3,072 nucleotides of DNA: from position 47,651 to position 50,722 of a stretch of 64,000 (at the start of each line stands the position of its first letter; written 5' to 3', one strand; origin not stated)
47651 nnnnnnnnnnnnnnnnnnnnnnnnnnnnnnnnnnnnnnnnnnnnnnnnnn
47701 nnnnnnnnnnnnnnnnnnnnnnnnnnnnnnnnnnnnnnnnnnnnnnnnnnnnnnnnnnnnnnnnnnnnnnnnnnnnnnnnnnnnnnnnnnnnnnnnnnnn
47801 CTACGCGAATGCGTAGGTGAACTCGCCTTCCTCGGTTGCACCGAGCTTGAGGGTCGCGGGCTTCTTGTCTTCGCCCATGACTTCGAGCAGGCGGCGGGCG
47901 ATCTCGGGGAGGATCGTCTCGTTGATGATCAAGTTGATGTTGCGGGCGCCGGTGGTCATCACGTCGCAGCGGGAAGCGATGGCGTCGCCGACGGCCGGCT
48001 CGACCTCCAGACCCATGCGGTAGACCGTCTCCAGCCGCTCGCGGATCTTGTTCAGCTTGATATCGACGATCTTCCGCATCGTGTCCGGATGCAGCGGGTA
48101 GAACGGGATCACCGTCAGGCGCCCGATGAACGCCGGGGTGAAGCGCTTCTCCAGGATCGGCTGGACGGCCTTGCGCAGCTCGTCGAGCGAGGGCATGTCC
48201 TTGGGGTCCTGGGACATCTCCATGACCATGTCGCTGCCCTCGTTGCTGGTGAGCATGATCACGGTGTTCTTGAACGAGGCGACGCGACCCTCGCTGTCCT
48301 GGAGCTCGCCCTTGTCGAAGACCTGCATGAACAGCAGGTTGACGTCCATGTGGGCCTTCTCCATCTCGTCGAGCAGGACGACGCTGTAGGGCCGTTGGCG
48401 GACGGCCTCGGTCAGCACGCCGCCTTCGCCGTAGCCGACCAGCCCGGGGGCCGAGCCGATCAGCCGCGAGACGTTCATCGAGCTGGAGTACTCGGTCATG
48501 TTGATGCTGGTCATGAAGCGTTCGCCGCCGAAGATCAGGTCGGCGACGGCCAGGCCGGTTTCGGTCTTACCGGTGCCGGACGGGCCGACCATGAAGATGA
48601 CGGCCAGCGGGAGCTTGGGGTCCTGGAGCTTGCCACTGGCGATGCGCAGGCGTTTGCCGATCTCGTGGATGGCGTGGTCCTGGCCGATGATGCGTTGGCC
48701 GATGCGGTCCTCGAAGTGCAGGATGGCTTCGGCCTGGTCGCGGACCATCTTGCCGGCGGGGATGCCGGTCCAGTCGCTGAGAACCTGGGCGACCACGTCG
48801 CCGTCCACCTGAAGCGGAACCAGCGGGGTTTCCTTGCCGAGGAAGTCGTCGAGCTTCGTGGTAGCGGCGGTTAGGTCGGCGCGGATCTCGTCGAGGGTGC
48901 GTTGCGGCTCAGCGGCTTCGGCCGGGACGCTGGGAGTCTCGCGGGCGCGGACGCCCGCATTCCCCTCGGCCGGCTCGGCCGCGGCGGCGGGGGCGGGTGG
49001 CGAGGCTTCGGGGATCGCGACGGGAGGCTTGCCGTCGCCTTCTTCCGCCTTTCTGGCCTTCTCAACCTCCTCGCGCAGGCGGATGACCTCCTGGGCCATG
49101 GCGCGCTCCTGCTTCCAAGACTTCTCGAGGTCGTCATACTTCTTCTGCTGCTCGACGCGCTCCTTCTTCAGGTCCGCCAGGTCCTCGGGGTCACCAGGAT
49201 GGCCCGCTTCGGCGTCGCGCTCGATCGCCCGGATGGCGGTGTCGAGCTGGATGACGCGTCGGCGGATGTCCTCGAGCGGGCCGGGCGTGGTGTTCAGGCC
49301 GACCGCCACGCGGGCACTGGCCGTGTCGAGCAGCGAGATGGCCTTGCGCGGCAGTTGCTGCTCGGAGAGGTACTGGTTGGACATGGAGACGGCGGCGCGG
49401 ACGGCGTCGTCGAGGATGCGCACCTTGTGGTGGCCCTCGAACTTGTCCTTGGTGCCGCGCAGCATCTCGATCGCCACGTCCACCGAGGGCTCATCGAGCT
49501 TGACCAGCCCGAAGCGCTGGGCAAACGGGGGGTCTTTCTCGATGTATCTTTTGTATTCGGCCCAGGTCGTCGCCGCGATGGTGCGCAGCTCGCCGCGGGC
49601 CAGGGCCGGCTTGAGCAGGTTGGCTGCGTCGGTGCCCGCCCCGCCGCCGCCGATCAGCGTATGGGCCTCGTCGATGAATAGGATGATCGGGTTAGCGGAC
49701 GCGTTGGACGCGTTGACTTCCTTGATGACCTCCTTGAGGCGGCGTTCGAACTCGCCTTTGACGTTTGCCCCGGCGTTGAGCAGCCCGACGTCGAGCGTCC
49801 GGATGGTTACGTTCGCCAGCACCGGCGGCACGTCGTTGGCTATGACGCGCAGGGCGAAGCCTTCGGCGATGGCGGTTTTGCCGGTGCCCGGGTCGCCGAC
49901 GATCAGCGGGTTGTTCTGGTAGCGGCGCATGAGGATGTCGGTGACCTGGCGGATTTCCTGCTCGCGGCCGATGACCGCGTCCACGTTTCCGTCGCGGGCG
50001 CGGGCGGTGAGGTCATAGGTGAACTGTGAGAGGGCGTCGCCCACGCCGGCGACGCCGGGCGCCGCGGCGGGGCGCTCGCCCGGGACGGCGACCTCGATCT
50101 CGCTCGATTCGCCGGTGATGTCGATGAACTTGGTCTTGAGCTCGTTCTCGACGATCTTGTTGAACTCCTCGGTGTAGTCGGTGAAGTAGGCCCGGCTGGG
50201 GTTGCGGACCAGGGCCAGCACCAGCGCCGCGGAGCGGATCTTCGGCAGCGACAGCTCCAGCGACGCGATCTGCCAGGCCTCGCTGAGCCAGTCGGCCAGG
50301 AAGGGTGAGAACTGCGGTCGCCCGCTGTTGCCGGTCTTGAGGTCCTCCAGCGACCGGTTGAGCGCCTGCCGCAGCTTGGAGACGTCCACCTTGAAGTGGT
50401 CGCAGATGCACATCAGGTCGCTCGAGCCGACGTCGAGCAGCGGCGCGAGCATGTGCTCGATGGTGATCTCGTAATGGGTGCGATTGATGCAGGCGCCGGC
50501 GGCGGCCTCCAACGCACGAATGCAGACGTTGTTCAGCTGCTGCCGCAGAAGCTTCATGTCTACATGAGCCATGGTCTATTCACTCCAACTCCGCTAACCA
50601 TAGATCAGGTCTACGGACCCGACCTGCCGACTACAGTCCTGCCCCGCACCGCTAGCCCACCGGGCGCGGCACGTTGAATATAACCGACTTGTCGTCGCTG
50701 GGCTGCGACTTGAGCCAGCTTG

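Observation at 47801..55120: Partial type VI secretion cluster (tssE-tssF-tssG-tssH only) next to a defence-like island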

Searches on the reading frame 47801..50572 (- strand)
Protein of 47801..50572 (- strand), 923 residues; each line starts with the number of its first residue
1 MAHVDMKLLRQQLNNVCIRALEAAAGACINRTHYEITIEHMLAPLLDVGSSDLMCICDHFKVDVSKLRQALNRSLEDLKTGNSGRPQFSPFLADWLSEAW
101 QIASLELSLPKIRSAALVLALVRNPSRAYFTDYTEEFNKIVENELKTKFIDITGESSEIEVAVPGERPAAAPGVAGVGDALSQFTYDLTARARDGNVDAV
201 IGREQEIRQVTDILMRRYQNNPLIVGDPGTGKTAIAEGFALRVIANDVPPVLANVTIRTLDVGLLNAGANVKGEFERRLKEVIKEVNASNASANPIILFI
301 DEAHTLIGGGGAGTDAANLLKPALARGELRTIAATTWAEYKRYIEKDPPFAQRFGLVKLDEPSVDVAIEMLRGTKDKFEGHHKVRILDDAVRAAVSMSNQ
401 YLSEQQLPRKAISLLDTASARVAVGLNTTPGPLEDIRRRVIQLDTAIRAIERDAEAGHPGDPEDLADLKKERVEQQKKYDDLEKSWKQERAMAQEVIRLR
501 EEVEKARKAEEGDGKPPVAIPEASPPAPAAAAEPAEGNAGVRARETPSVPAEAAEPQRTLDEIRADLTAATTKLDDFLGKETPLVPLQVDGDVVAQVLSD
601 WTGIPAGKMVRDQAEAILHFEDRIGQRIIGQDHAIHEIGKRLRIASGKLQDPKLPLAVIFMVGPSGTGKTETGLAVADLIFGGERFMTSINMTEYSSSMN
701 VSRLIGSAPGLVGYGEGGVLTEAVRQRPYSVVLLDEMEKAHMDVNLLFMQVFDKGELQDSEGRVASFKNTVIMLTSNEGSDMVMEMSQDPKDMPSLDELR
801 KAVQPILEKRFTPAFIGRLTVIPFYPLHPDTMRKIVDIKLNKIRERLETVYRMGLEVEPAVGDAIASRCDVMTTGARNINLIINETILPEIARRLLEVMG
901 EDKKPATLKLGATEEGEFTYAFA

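Call 3: search_protein_families(library=pfam, proteins=[window:47801-50572:-], max_evalue=0.01)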
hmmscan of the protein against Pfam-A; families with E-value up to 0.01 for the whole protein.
window:47801-50572:- (923 aa): 20 families
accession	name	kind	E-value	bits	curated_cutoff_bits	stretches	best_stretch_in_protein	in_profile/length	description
PF07724.20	AAA_2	-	8.2e-47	159.8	27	1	655-821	2-165/166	AAA domain (Cdc48 subfamily)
PF17871.7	AAA_lid_9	-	7.4e-26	90.5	22.8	1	363-456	1-94/104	AAA lid domain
PF00004.35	AAA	-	9e-16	58.9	21.2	2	223-335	2-108/131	ATPase family associated with various cellular activities (AAA)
PF10431.15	ClpB_D2-small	-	8.2e-14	51.8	21.9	1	827-900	1-73/81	C-terminal, D2-small domain, of ClpB protein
PF07728.20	AAA_5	-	9.9e-12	45.5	22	1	659-788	2-133/139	AAA domain (dynein-related subfamily)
PF13191.12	AAA_16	-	3.1e-10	41.3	32.6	1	200-321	2-153/167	AAA ATPase domain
PF13401.12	AAA_22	-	7e-07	30.1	27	0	218-316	4-100/130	AAA domain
PF00158.32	Sigma54_activat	-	2.4e-05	24.5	20.2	0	657-760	23-125/168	Sigma-54 interaction domain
PF12775.13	AAA_7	-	2.9e-05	24.1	25.8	0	216-259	30-73/181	P-loop containing dynein motor region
PF06068.19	TIP49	-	0.00017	21.3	23.8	0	223-249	54-79/347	TIP49 P-loop domain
PF13481.12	AAA_25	-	0.00027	21.1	27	0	223-289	37-99/195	AAA domain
PF20720.3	nSTAND3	-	0.0003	20.9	27.2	0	219-250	17-48/155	Novel STAND NTPase 3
PF09848.15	SLFN-g3_helicase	-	0.00039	20.2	24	1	223-307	5-92/354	Schlafen group 3, DNA/RNA helicase domain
PF02861.25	Clp_N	-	0.00045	20.8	20.7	1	31-75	8-52/53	Clp amino terminal domain, pathogenicity island component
PF05621.17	TniB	-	0.00073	19.5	22.4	0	215-360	31-185/189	Bacterial TniB protein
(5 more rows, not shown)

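Call 44: search_protein_families(library=ncbifam, proteins=[window:47801-50572:-], max_evalue=0.001)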
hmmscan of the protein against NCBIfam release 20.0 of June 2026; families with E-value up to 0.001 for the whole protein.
window:47801-50572:- (923 aa): 15 families
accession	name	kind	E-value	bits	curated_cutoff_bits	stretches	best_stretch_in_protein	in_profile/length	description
TIGR03345.1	VI_ClpV1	equivalog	0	1059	884.95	1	13-909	1-849/852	type VI secretion system ATPase TssH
TIGR03346.1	chaperone_ClpB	equivalog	8.1e-203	676.2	1232.1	2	18-509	6-480/853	ATP-dependent chaperone ClpB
NF008118.0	PRK10865.1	equivalog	2.7e-158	528.5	1417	2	13-509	6-485/857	ATP-dependent chaperone ClpB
TIGR02639.1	ClpA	equivalog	1.8e-155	519.1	993.15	2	19-427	7-413/734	ATP-dependent Clp protease ATP-binding subunit ClpA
NF033607.0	disagg_AAA_ClpG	exception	8e-142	474.1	1900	2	21-501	97-559/932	AAA family protein disaggregase ClpG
NF033606.1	heat_AAA_ClpK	exception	2.7e-139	465.7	1900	2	22-493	121-572/949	heat shock survival AAA family ATPase ClpK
NF008263.0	PRK11034.1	equivalog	1.3e-118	397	1350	2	175-422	163-409/758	ATP-dependent Clp protease ATP-binding subunit ClpA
NF003745.1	PRK05342.1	equivalog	3.8e-08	32.6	359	0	807-888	292-377/418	ATP-dependent Clp protease ATP-binding subunit ClpX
TIGR00382.1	clpX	equivalog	2.6e-06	26.7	370.75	0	219-303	117-191/414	ATP-dependent protease ATP-binding subunit ClpX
TIGR02928.1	TIGR02928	subfamily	1.6e-05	23.9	181.3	0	197-239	14-60/366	orc1/cdc6 family replication initiation protein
NF001679.0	PRK00440.1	equivalog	5.4e-05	22.4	303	0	657-695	40-75/322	replication factor C small subunit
TIGR03922.1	T7SS_EccA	equivalog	6.8e-05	21.6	466.65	0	219-309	312-390/557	type VII secretion AAA-ATPase EccA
TIGR03689.1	pup_AAA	equivalog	0.00012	21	504.75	1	223-314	220-309/512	proteasome ATPase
NF009067.0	PRK12402.1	equivalog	0.00019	20.5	317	0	193-244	10-61/340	replication factor C small subunit 2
NF038214.1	IS21_help_AAA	equivalog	0.00093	18.9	200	0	216-247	87-118/232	IS21-like element helper ATPase IstB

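Call 60: find_homologous_proteins(query=window:47801-50572:-, max_evalue=1e-100)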
Query window:47801-50572:- (923 aa): 7995 proteins with E <= 1e-100 among 8000 candidates; the best 120 are listed.
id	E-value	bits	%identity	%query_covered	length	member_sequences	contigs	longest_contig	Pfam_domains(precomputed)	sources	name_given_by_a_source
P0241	0.0e+0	2008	100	98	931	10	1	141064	PF02861.26,PF00158.33,PF07724.21,PF00004.36,PF13401.13,PF23569.2,PF17871.8,PF07728.21,PF10431.16,PF13191.13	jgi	-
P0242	0.0e+0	1904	93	100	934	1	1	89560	PF02861.26,PF00004.36,PF13401.13,PF23569.2,PF17871.8,PF07728.21,PF13191.13,PF00158.33,PF07724.21,PF12775.14,PF10431.16,PF13481.13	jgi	jgi:type VI secretion system protein VasG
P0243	0.0e+0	1657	82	100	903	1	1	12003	PF02861.26,PF00158.33,PF07724.21,PF00004.36,PF13401.13,PF23569.2,PF17871.8,PF07728.21,PF10431.16,PF13481.13,PF13191.13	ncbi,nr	ncbi:MAG: type VI secretion system ATPase TssH [Planctomycetes bacterium]|nr:type VI secretion syste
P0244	0.0e+0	1522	75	100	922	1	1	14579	PF02861.26,PF00004.36,PF13401.13,PF23569.2,PF17871.8,PF07728.21,PF13191.13,PF00158.33,PF07724.21,PF12775.14,PF10431.16,PF13481.13,PF20720.4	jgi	jgi:type VI secretion system protein VasG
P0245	0.0e+0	1519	73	100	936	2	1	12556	PF00158.33,PF07724.21,PF00004.36,PF13401.13,PF17871.8,PF07728.21,PF10431.16,PF13481.13,PF13191.13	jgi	jgi:type VI secretion system protein VasG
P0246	0.0e+0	1517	75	100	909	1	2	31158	PF02861.26,PF00004.36,PF13401.13,PF23569.2,PF17871.8,PF07728.21,PF13191.13,PF00158.33,PF07724.21,PF09848.16,PF10431.16,PF13481.13,PF20720.4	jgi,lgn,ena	-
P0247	0.0e+0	1510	74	100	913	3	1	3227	PF00004.36,PF13401.13,PF23569.2,PF17871.8,PF07728.21,PF13191.13,PF00158.33,PF07724.21,PF12775.14,PF10431.16,PF13481.13,PF20720.4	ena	-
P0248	0.0e+0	1505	74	100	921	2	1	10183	PF00004.36,PF13401.13,PF23569.2,PF17871.8,PF07728.21,PF13191.13,PF00158.33,PF07724.21,PF12775.14,PF10431.16,PF13481.13,PF20720.4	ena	-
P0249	0.0e+0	1497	73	100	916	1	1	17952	PF00004.36,PF13401.13,PF23569.2,PF17871.8,PF07728.21,PF13191.13,PF00158.33,PF07724.21,PF12775.14,PF10431.16,PF13481.13,PF20720.4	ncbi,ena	-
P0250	0.0e+0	1490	73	100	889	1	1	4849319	PF02861.26,PF07724.21,PF12775.14,PF00004.36,PF13401.13,PF23569.2,PF17871.8,PF07728.21,PF10431.16,PF13481.13,PF13191.13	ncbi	ncbi:MAG: type VI secretion system ATPase TssH [Phycisphaerae bacterium]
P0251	0.0e+0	1490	74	100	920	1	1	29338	PF02861.26,PF00158.33,PF07724.21,PF00004.36,PF13401.13,PF17871.8,PF07728.21,PF10431.16,PF13481.13,PF13191.13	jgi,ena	-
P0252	0.0e+0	1488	72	100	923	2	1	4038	PF00158.33,PF07724.21,PF00004.36,PF13401.13,PF23569.2,PF17871.8,PF07728.21,PF10431.16,PF13481.13,PF20720.4,PF13191.13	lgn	-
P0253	0.0e+0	1478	72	100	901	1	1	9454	PF02861.26,PF00004.36,PF13401.13,PF23569.2,PF17871.8,PF07728.21,PF13191.13,PF00158.33,PF07724.21,PF12775.14,PF10431.16,PF13481.13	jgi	jgi:type VI secretion system protein VasG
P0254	0.0e+0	1476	72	100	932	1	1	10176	PF00158.33,PF07724.21,PF00004.36,PF13401.13,PF17871.8,PF07728.21,PF10431.16,PF20720.4,PF13191.13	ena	-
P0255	0.0e+0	1472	72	100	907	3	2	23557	PF02861.26,PF06068.20,PF00004.36,PF13401.13,PF23569.2,PF17871.8,PF07728.21,PF13191.13,PF00158.33,PF07724.21,PF10431.16,PF13481.13,PF20720.4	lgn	-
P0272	0.0e+0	1426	69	100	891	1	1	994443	PF02861.26,PF00158.33,PF07724.21,PF00004.36,PF13401.13,PF23569.2,PF17871.8,PF07728.21,PF10431.16,PF13191.13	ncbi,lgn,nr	ncbi:Chaperone protein ClpB [Phycisphaerae bacterium RAS1]|nr:Chaperone protein ClpB [Phycisphaerae 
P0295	0.0e+0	1266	64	100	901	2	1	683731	PF02861.26,PF00004.36,PF13401.13,PF23569.2,PF17871.8,PF07728.21,PF13191.13,PF00158.33,PF07724.21,PF12775.14,PF10431.16,PF13481.13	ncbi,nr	ncbi:MAG: type VI secretion system ATPase TssH [Phycisphaerae bacterium]|nr:type VI secretion system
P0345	1.6e-258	878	48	100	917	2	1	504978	PF02861.26,PF07724.21,PF00004.36,PF13401.13,PF23569.2,PF17871.8,PF07728.21,PF10431.16,PF13481.13,PF13191.13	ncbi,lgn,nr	ncbi:MAG: type VI secretion system ATPase TssH [Phycisphaerae bacterium]|nr:type VI secretion system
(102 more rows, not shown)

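Call 61: find_encoding_contigs(protein=P0272, flank=10000, max_places=2)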
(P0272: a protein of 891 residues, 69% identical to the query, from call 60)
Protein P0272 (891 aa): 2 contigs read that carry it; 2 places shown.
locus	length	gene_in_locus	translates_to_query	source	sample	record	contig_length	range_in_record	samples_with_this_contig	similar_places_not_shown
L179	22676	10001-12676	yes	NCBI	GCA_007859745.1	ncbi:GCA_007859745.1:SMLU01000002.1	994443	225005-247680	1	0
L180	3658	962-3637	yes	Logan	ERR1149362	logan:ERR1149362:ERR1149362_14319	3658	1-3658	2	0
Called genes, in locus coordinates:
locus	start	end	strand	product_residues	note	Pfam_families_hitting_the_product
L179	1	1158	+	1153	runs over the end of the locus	PF12795:MscS_porin, PF12794:MscS_TM, PF00924:MS_channel_2nd, PF21082:MS_channel_3rd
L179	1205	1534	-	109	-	-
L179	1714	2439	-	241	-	PF14622:Ribonucleas_3_3, PF00636:Ribonuclease_3, PF00035:dsrm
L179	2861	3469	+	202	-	PF27299:TP0873_N (weak)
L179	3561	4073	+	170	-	PF12867:DinB_2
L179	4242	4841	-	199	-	PF14907:NTP_transf_5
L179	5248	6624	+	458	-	PF00069:Pkinase, PF07714:PK_Tyr_Ser-Thr, PF01636:APH (weak)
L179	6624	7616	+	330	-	-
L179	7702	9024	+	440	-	PF04055:Radical_SAM, PF19288:CofH_C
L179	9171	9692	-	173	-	-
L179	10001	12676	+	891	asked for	PF02861:Clp_N (weak), PF00004:AAA, PF13191:AAA_16, PF23569:NBD_SMAX1, PF17871:AAA_lid_9, PF07724:AAA_2, PF07728:AAA_5 (weak), PF10431:ClpB_D2-small, +2 more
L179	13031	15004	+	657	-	PF13517:FG-GAP_3, PF07593:UnbV_ASPIC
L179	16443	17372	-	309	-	PF01075:Glyco_transf_9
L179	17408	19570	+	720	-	PF02922:CBM_48, PF00128:Alpha-amylase, PF02806:Alpha-amylase_C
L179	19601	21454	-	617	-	-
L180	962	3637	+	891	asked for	PF02861:Clp_N (weak), PF00004:AAA, PF13191:AAA_16, PF23569:NBD_SMAX1, PF17871:AAA_lid_9, PF07724:AAA_2, PF07728:AAA_5 (weak), PF10431:ClpB_D2-small, +2 more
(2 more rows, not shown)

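Call 62: find_encoding_contigs(protein=P0345, flank=10000, max_places=2)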
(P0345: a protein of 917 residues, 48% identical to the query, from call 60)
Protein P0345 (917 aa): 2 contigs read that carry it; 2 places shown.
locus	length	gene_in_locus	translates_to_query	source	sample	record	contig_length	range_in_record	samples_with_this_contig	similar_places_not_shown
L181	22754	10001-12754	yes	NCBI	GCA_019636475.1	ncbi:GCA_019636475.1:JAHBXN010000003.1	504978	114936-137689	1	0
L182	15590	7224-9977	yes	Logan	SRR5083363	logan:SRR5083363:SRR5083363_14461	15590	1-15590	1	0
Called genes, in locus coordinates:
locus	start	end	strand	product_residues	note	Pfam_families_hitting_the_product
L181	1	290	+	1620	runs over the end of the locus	PF14331:IcmF-related_N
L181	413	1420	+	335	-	-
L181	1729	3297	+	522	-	PF06812:ImpA_N, PF16989:T6SS_VasJ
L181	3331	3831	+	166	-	PF05591:T6SS_VipA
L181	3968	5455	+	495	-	PF05943:VipB, PF18945:VipB_2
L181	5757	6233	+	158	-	PF05638:T6SS_HCP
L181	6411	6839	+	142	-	PF04965:GPW_gp25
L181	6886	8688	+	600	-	PF05947:T6SS_TssF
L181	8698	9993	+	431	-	PF06996:T6SS_TssG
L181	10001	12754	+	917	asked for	PF02861:Clp_N, PF00004:AAA, PF13191:AAA_16 (weak), PF23569:NBD_SMAX1, PF17871:AAA_lid_9, PF07724:AAA_2, PF07728:AAA_5, PF10431:ClpB_D2-small, +3 more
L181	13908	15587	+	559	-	PF04717:Phage_base_V, PF22178:Gp5_trimer_C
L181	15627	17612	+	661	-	-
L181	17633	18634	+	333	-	-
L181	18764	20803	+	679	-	-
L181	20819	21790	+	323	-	-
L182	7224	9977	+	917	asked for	PF02861:Clp_N, PF00004:AAA, PF13191:AAA_16 (weak), PF23569:NBD_SMAX1, PF17871:AAA_lid_9, PF07724:AAA_2, PF07728:AAA_5, PF10431:ClpB_D2-small, +3 more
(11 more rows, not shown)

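Call 72: find_encoding_contigs(protein=P0295, flank=10000, max_places=2)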
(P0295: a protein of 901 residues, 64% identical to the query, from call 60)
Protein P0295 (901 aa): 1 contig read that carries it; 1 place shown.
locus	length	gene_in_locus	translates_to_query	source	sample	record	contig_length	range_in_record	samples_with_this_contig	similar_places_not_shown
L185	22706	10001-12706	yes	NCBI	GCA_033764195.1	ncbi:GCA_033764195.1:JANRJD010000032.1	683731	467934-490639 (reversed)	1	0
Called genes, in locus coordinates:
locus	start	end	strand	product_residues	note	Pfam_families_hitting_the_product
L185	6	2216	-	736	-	-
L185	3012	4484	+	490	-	PF02310:B12-binding, PF04055:Radical_SAM, PF13282:DUF4070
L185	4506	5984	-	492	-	PF13365:Trypsin_2 (faint)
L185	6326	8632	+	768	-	PF12768:Rax2 (faint), PF17164:DUF5122 (faint)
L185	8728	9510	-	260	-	PF00378:ECH_1, PF16113:ECH_2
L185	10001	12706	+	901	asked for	PF02861:Clp_N (weak), PF00004:AAA, PF13191:AAA_16 (weak), PF23569:NBD_SMAX1 (weak), PF17871:AAA_lid_9, PF07724:AAA_2, PF07728:AAA_5 (weak), PF10431:ClpB_D2-small, +4 more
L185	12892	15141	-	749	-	PF13576:Pentapeptide_3 (faint), PF00805:Pentapeptide (weak), PF13599:Pentapeptide_4 (weak)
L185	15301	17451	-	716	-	PF13576:Pentapeptide_3 (faint), PF23894:LD_SV2 (faint), PF13599:Pentapeptide_4 (weak), PF00805:Pentapeptide (weak), PF13599:Pentapeptide_4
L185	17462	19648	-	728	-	PF13229:Beta_helix (faint), PF23894:LD_SV2 (faint), PF00805:Pentapeptide (weak), PF13599:Pentapeptide_4 (weak), PF13576:Pentapeptide_3 (weak), PF00805:Pentapeptide (weak), PF13599:Pentapeptide_4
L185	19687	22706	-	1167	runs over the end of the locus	-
